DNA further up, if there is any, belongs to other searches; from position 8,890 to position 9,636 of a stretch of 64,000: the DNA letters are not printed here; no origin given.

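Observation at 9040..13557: Accessory islet: SF1B helicase plus Cys/His-rich small protein, divergent from a WYL-domain regulator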

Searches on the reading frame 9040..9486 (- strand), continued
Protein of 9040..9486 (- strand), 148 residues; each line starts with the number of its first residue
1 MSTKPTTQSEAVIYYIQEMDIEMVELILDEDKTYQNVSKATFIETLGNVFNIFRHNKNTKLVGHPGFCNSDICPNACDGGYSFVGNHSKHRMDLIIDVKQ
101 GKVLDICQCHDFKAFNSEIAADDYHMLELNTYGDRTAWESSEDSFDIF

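Call 95: fold_search(model_id=the predicted structure, library=viral)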
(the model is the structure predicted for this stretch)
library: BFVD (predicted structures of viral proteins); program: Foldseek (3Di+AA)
matches with E <= 10: 284; with E <= 0.001: 0
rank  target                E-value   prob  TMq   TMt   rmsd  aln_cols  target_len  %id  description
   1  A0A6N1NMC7            4.6e-02  0.57  0.33  0.21   8.1       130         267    9  Uncharacterized protein [Tupanvirus deep ocean]
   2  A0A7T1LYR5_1          1.0e-01  0.10  0.18  0.04  14.5       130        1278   12  Polyprotein [Shenzhen toga-like virus]
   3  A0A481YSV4            1.4e-01  0.21  0.26  0.25  13.0       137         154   12  Uncharacterized protein [Marseillevirus LCMAC101]
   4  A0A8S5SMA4            1.8e-01  0.16  0.23  0.18  14.5       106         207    8  Uncharacterized protein [Myoviridae sp. ctgEf1]
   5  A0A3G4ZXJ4            2.6e-01  0.41  0.37  0.20   5.2       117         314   14  Polyketide cyclase [Edafosvirus sp.]
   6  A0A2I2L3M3            2.7e-01  0.16  0.24  0.12   6.8        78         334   15  F-box domain-containing protein [Orpheovirus IHUMI-LCC2]
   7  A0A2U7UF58            3.8e-01  0.16  0.31  0.25   8.6       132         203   11  NTF2 like domain containing protein [Pandoravirus macleodensis]
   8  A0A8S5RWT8            3.8e-01  0.07  0.18  0.15  14.8       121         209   17  Uncharacterized protein [Siphoviridae sp. ctHip2]
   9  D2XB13                4.9e-01  0.07  0.15  0.17  11.9        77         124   22  Uncharacterized protein [Marseillevirus marseillevirus]
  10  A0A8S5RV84            5.2e-01  0.14  0.30  0.25   7.4       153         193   10  Uncharacterized protein [Siphoviridae sp. ctHip2]
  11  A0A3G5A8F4            7.2e-01  0.06  0.22  0.24   9.6       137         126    9  NTF2 domain-containing protein [Hyperionvirus sp.]
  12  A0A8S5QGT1            8.2e-01  0.05  0.17  0.22  12.3       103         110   14  Uncharacterized protein [Myoviridae sp. ctdNl2]
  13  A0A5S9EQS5            8.2e-01  0.04  0.15  0.12  10.7        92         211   17  Uncharacterized protein [Tenacibaculum phage PTm1]
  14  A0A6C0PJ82            9.9e-01  0.13  0.22  0.34   7.2        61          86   13  (no name in the UniProt tables at hand)
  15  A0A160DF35            1.1e+00  0.07  0.22  0.35   9.5       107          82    9  Uncharacterized protein [Gordonia phage OneUp]
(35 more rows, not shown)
